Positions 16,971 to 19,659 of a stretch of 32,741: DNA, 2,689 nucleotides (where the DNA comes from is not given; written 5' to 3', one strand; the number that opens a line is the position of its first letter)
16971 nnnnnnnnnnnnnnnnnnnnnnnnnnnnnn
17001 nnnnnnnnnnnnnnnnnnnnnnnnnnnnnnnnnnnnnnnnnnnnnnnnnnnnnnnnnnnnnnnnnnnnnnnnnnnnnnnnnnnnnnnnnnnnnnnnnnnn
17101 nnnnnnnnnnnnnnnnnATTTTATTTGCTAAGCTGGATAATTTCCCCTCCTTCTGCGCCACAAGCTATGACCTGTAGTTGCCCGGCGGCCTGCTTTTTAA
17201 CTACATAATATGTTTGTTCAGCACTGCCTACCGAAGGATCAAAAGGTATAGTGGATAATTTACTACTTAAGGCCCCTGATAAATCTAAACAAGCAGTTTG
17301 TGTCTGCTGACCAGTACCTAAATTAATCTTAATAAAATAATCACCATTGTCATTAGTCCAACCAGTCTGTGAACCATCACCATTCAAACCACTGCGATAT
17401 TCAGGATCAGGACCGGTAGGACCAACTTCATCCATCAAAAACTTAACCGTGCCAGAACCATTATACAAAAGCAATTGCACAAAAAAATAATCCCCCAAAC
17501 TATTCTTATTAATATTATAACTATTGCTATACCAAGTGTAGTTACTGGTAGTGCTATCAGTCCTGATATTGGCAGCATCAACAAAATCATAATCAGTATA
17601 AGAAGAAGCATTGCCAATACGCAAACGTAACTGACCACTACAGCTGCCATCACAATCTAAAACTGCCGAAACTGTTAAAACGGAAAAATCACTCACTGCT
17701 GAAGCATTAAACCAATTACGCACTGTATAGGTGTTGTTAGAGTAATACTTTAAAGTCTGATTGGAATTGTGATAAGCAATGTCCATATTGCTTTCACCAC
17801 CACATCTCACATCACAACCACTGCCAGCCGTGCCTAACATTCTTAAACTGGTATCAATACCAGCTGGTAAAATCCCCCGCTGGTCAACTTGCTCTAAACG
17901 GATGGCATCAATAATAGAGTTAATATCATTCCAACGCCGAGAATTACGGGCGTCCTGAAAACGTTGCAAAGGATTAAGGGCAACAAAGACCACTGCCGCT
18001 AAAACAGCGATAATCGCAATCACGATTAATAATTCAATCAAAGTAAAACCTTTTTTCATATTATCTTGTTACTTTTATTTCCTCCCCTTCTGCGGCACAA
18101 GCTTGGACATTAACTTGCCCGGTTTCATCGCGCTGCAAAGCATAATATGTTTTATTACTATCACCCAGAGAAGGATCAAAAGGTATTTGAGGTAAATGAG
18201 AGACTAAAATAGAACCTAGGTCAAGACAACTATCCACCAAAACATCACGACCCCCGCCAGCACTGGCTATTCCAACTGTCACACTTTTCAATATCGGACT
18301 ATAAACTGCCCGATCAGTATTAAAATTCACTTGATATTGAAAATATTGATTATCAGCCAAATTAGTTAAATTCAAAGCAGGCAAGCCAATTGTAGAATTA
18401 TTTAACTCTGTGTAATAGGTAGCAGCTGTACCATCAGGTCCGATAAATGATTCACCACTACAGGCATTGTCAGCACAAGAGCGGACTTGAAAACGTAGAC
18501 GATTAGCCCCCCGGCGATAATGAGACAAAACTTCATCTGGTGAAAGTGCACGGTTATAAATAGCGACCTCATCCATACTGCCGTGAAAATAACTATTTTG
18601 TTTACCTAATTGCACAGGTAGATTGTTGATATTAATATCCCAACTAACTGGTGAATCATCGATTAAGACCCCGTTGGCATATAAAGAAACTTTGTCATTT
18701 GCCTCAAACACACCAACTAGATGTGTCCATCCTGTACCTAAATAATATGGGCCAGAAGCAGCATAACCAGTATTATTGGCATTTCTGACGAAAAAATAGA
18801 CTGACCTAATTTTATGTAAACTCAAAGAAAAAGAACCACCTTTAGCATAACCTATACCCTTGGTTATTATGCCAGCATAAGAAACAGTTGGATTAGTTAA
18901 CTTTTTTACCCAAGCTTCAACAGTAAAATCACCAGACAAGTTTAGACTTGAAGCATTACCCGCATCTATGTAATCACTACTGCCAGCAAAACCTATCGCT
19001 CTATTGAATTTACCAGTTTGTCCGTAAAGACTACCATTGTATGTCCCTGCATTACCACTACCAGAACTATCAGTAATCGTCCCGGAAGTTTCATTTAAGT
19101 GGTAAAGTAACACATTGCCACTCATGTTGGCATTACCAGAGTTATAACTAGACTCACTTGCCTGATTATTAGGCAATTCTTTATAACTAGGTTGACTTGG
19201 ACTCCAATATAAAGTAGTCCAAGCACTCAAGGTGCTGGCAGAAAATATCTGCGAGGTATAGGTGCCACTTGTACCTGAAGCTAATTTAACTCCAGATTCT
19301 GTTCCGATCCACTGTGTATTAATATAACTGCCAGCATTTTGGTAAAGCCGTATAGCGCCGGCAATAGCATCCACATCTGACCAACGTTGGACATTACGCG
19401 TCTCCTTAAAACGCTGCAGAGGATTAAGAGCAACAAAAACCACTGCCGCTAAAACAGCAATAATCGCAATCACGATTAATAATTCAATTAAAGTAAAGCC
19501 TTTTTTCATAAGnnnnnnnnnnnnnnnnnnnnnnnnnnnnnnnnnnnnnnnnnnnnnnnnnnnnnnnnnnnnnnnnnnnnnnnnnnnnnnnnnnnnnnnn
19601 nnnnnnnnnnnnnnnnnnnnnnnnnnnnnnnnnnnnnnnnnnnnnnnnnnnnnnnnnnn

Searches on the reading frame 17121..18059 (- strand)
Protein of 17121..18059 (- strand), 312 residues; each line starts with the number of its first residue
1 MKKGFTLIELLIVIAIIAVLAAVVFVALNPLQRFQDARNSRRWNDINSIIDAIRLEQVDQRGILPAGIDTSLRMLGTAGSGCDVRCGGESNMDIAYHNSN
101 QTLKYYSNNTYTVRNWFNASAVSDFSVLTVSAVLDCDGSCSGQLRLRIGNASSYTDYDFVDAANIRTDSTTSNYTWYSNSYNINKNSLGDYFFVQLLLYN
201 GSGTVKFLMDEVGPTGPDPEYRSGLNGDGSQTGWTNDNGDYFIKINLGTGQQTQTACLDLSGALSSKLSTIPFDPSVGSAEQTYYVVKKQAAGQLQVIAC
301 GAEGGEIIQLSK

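Call 6: search_protein_families(library=pfam, proteins=[window:17121-18059:-], max_evalue=0.01)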
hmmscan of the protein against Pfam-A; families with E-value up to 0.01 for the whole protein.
window:17121-18059:- (312 aa): 2 families
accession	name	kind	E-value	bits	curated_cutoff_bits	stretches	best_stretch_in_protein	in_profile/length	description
PF07963.17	N_methyl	-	4.1e-08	32.9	21.2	1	2-25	4-27/27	Prokaryotic N-terminal methylation motif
PF15879.10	MWFE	-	0.0056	17.4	27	0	9-44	3-38/55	NADH-ubiquinone oxidoreductase MWFE subunit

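Call 25: search_protein_families(library=ncbifam, proteins=[window:17121-18059:-], max_evalue=0.01)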
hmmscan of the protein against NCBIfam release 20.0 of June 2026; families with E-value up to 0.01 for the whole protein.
window:17121-18059:- (312 aa): 12 families
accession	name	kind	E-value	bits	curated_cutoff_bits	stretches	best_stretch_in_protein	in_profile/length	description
TIGR02532.1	IV_pilin_GFxxxE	domain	6.3e-09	35.3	16.3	1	2-24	1-23/24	prepilin-type N-terminal cleavage/methylation domain-containing protein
TIGR01708.2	typeII_sec_gspH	equivalog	1.1e-06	28.8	80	1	3-29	2-28/169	type II secretion system minor pseudopilin GspH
TIGR01710.1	typeII_sec_gspG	equivalog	5.9e-06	26.4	88.85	1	3-60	1-56/134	type II secretion system major pseudopilin GspG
NF007862.0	PRK10574.1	equivalog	1.7e-05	25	138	1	2-26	4-28/145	prepilin peptidase-dependent pilin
NF041775.1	typeIV_PilA_Myxo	equivalog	4.7e-05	23.4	400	1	3-26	11-34/214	type IV pilin protein PilA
TIGR02596.1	TIGR02596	subfamily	0.00012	22.3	70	1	5-29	1-25/196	Verru_Chthon cassette protein D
NF040999.1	pilin_ComGC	equivalog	0.00013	22.1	75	1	2-22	1-21/84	competence type IV pilus major pilin ComGC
TIGR01711.1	gspJ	equivalog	0.00023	21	64.85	1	3-41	1-39/192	type II secretion system minor pseudopilin GspJ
NF041013.1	T4P_ComGE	equivalog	0.00024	21.2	49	1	2-39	3-40/83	competence type IV pilus minor pilin ComGE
NF040982.1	ComGD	equivalog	0.00056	20.3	70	1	2-33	1-33/139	competence type IV pilus minor pilin ComGD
NF007800.0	PRK10506.1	equivalog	0.0023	17.8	158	1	2-24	8-30/163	prepilin peptidase-dependent protein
TIGR01707.1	gspI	equivalog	0.0076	16.7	44.35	0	4-27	1-24/101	type II secretion system minor pseudopilin GspI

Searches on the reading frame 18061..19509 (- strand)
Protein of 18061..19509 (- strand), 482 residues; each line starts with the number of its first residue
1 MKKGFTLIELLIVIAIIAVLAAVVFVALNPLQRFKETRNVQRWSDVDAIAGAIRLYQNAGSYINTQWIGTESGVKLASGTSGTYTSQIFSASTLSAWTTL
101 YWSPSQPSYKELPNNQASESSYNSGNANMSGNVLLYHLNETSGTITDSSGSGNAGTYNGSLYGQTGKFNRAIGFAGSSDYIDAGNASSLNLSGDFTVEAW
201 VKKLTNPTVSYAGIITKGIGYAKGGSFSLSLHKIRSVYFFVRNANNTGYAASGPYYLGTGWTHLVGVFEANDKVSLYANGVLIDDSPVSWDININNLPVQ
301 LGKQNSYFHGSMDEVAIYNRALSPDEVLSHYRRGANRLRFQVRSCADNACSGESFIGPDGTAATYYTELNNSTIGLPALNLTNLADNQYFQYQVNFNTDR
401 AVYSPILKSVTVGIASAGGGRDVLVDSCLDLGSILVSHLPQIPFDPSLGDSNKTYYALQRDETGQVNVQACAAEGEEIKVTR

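Call 6: search_protein_families(library=pfam, proteins=[window:18061-19509:-], max_evalue=0.01)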
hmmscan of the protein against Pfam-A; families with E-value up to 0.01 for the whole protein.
window:18061-19509:- (482 aa): 3 families
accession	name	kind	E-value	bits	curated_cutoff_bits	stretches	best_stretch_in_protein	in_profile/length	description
PF13385.13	Laminin_G_3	-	6.3e-25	88.5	27.6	1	176-327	2-150/151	Concanavalin A-like lectin/glucanases superfamily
PF07963.17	N_methyl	-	7.2e-08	32.1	21.2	1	2-25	4-27/27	Prokaryotic N-terminal methylation motif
PF02973.23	Sialidase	-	0.00015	21.8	26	1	267-330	111-184/189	Sialidase, N-terminal domain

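Call 25: search_protein_families(library=ncbifam, proteins=[window:18061-19509:-], max_evalue=0.01)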
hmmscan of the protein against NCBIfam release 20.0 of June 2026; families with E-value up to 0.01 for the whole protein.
window:18061-19509:- (482 aa): 13 families
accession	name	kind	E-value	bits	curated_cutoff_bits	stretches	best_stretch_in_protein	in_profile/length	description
NF052521.1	TafC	equivalog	6.3e-09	35.4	410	1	167-333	190-362/373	TafC family fimbrial protein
TIGR02532.1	IV_pilin_GFxxxE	domain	1.2e-08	34.4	16.3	1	2-24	1-23/24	prepilin-type N-terminal cleavage/methylation domain-containing protein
TIGR01708.2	typeII_sec_gspH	equivalog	8.9e-07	29.1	80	1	3-41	2-37/169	type II secretion system minor pseudopilin GspH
TIGR01710.1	typeII_sec_gspG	equivalog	4.1e-06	26.9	88.85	1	3-63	1-60/134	type II secretion system major pseudopilin GspG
NF007862.0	PRK10574.1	equivalog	2.9e-05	24.2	138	1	2-25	4-27/145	prepilin peptidase-dependent pilin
NF041775.1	typeIV_PilA_Myxo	equivalog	0.00011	22.2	400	1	3-25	11-33/214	type IV pilin protein PilA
NF041013.1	T4P_ComGE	equivalog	0.00015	21.8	49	1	2-38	3-39/83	competence type IV pilus minor pilin ComGE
NF040999.1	pilin_ComGC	equivalog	0.00017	21.7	75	1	2-22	1-21/84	competence type IV pilus major pilin ComGC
NF040982.1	ComGD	equivalog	0.00044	20.7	70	1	2-40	1-40/139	competence type IV pilus minor pilin ComGD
TIGR02596.1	TIGR02596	subfamily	0.00047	20.3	70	1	5-28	1-24/196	Verru_Chthon cassette protein D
TIGR01711.1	gspJ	equivalog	0.00059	19.7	64.85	1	3-40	1-38/192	type II secretion system minor pseudopilin GspJ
TIGR01707.1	gspI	equivalog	0.0034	17.9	44.35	1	4-29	1-26/101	type II secretion system minor pseudopilin GspI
NF007800.0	PRK10506.1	equivalog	0.0064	16.3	158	0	2-23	8-29/163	prepilin peptidase-dependent protein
